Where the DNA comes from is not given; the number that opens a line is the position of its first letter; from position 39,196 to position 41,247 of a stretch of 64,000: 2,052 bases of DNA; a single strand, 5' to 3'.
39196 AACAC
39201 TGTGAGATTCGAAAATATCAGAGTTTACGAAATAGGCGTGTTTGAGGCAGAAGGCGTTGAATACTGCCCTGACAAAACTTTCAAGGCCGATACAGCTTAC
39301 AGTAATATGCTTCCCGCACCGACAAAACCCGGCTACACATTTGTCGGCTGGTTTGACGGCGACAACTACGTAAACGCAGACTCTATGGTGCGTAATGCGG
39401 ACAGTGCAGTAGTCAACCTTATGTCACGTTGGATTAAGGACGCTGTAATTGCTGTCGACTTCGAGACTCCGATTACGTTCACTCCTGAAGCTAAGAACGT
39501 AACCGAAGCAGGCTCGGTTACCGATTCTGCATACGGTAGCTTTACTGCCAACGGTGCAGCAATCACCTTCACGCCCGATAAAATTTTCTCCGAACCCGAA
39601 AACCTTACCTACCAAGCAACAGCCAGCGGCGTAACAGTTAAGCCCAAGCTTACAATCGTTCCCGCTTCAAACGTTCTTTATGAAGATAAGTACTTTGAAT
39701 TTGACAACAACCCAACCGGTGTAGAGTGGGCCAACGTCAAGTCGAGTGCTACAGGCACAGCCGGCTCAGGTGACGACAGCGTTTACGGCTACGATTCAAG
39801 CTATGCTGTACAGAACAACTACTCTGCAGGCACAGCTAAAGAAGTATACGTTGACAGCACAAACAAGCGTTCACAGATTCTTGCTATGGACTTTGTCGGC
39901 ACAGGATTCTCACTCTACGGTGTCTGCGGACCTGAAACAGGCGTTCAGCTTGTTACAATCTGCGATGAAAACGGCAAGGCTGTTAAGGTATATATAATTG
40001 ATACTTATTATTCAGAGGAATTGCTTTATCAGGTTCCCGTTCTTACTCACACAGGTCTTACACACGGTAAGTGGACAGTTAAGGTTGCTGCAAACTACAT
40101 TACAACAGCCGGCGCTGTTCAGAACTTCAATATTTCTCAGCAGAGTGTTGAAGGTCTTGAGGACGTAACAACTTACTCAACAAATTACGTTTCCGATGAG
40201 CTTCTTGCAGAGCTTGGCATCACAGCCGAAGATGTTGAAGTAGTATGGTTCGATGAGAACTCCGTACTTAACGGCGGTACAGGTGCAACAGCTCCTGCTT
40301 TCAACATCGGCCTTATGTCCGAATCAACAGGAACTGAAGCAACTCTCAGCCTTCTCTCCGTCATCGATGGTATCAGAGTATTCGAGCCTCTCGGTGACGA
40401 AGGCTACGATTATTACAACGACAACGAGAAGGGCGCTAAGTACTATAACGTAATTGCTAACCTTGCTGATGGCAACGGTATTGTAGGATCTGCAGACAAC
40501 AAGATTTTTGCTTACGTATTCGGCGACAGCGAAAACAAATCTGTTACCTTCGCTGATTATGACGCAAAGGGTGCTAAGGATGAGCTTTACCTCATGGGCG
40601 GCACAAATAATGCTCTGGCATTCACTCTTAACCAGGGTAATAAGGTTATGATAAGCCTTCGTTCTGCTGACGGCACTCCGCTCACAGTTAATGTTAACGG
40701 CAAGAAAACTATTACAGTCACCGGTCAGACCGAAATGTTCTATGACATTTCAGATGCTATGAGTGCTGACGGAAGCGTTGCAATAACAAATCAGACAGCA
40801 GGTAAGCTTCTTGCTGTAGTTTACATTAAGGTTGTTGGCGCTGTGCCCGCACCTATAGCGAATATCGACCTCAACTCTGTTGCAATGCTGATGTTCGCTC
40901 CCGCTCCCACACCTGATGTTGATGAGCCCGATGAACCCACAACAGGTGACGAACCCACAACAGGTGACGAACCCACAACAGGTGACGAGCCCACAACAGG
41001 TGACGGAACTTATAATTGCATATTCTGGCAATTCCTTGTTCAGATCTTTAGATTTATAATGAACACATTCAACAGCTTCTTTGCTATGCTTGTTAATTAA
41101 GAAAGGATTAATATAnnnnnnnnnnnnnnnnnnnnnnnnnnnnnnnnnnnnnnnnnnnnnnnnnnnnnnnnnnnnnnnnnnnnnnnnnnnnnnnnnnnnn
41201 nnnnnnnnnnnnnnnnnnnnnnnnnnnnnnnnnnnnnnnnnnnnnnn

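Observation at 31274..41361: HprK-like P-loop protein and radical SAM/SPASM enzyme in one operon with a 1920-aa exoprotein and an 81-aa Cys peptide, next to an ABC exporter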

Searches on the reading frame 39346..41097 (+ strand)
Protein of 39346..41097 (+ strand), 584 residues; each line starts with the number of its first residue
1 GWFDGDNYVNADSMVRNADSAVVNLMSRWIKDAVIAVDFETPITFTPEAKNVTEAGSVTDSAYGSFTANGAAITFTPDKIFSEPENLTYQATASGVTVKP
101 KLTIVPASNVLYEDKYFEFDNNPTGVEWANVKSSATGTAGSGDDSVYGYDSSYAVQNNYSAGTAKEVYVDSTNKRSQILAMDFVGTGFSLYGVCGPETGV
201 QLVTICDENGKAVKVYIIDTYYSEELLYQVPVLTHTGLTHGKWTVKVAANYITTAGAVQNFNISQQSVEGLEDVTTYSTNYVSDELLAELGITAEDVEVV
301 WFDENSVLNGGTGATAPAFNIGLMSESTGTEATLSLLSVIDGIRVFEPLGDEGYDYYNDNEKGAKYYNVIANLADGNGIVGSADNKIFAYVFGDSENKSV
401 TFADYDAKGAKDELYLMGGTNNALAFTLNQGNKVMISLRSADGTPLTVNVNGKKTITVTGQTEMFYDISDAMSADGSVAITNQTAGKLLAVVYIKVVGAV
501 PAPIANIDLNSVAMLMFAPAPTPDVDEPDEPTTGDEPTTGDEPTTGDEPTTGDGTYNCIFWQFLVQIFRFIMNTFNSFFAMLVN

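Call 59: search_protein_families(library=pfam, proteins=[window:39346-41097:+], max_evalue=1)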
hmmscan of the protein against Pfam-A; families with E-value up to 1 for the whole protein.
window:39346-41097:+ (584 aa): 1 family
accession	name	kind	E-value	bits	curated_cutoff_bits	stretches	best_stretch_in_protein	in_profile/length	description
PF10662.15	PduV-EutP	-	0.045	14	21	1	231-277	94-140/143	Ethanolamine utilisation - propanediol utilisation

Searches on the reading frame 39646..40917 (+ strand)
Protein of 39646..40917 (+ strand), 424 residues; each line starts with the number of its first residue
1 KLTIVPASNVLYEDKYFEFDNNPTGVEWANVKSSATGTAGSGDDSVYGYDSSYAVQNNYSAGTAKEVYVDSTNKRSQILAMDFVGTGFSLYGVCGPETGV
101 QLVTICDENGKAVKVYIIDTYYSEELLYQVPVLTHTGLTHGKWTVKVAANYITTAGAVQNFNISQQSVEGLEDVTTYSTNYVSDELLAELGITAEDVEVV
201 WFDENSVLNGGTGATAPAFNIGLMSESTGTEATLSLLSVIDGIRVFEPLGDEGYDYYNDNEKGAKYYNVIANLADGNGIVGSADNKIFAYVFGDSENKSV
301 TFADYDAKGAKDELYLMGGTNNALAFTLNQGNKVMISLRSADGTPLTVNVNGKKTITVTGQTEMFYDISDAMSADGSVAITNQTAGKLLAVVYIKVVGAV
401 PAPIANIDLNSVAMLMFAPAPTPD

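Call 67: search_protein_representatives(protein=window:39646-40917:+)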
Query: 424 residues. Proteins with E-value up to 0.001 (for the whole library): 501; up to 1e-10: 327; up to 1e-30: 101. The best 150 are listed.
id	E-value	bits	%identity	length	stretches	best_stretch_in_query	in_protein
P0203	3.6e-85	302.6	47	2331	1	1-422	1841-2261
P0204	1.4e-84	300.7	46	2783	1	2-420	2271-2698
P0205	1.4e-83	297.4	45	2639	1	2-420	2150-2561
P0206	2.7e-77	276.7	45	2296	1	2-420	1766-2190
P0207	4.3e-77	276.0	43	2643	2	2-420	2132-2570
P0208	7.0e-73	262.2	46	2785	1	2-420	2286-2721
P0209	2.1e-72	260.6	44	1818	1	3-420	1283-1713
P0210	4.7e-71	256.2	43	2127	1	2-421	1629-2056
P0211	9.3e-70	251.9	42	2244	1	1-418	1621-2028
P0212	2.4e-69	250.5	44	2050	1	2-420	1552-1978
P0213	2.0e-67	244.2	42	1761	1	3-420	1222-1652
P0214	1.0e-65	238.6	43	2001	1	2-417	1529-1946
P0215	7.4e-65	235.7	44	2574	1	2-419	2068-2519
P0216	1.8e-62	227.9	42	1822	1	2-420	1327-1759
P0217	1.3e-61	225.0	40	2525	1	2-413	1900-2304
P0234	2.4e-55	204.4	39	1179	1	1-415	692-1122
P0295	1.4e-32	129.4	33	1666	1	1-409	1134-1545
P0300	2.1e-31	125.6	31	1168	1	3-423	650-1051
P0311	2.7e-29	118.6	32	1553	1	4-418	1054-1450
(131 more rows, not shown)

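Call 68: search_protein_families(library=pfam, proteins=[P0209, P0213, P0295, P0300, P0311, P0234], max_evalue=0.0001)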
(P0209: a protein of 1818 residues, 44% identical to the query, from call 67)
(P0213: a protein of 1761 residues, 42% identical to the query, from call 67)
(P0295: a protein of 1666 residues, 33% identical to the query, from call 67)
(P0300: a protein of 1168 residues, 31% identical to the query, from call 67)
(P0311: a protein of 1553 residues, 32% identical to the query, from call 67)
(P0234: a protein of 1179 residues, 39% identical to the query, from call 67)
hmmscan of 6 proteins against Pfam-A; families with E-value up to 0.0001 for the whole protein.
P0209 (1818 aa): 3 families
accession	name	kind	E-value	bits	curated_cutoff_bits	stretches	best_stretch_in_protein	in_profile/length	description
PF00251.26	Glyco_hydro_32N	-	3.3e-07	30.6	22.1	1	34-139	75-176/307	Glycosyl hydrolases family 32 N-terminal domain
PF13385.13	Laminin_G_3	-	3.6e-05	24.4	27.6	1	449-613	16-147/151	Concanavalin A-like lectin/glucanases superfamily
PF09479.16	Flg_new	-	8.5e-05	23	27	1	1115-1164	12-64/65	Listeria-Bacteroides repeat domain (List_Bact_rpt)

P0213 (1761 aa): 1 family
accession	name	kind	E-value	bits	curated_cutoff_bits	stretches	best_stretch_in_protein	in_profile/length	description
PF13385.13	Laminin_G_3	-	7.6e-09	36.3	27.6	1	424-562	12-146/151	Concanavalin A-like lectin/glucanases superfamily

P0295 (1666 aa): 1 family
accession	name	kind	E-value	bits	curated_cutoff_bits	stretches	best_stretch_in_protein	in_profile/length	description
PF00728.28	Glyco_hydro_20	-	1.2e-24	87.8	22.3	1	41-336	6-281/348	Glycosyl hydrolase family 20, catalytic domain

P0300 (1168 aa): 0 families

P0311 (1553 aa): 1 family
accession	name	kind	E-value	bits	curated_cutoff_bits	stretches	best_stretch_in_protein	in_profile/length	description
PF00728.28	Glyco_hydro_20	-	7.3e-22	78.6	22.3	1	40-317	4-272/348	Glycosyl hydrolase family 20, catalytic domain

P0234 (1179 aa): 0 families

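Call 69: search_solved_structures(query=window:39646-40917:+, max_evalue=10)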
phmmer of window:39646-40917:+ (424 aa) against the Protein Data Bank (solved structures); distinct sequences matched with E-value up to 10: 11.
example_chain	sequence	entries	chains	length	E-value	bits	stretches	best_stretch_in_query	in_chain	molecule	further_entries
1cj2_A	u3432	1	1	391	1.7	10.6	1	350-381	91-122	PROTEIN (P-HYDROXYBENZOATE HYDROXYLASE)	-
1cj3_A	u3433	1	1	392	1.7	10.6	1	350-381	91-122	PROTEIN (P-HYDROXYBENZOATE HYDROXYLASE)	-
1cj4_A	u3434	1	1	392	1.7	10.6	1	350-381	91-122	PROTEIN (P-HYDROXYBENZOATE HYDROXYLASE)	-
1cc4_A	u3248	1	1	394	1.7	10.6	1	350-381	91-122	PROTEIN (P-HYDROXYBENZOATE HYDROXYLASE)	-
1bgn_A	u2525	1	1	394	1.7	10.6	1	350-381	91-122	P-HYDROXYBENZOATE HYDROXYLASE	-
1pbf_A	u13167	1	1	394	1.7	10.6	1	350-381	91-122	P-HYDROXYBENZOATE HYDROXYLASE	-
1cc6_A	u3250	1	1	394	1.7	10.6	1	350-381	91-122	PROTEIN (P-HYDROXYBENZOATE HYDROXYLASE)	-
1bf3_A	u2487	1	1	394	1.7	10.6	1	350-381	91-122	P-HYDROXYBENZOATE HYDROXYLASE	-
1bkw_A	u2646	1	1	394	1.7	10.6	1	350-381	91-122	PROTEIN (P-HYDROXYBENZOATE HYDROXYLASE)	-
1pbb_A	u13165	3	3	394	1.7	10.6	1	350-381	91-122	P-HYDROXYBENZOATE HYDROXYLASE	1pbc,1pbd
1bgj_A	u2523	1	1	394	1.7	10.6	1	350-381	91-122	P-HYDROXYBENZOATE HYDROXYLASE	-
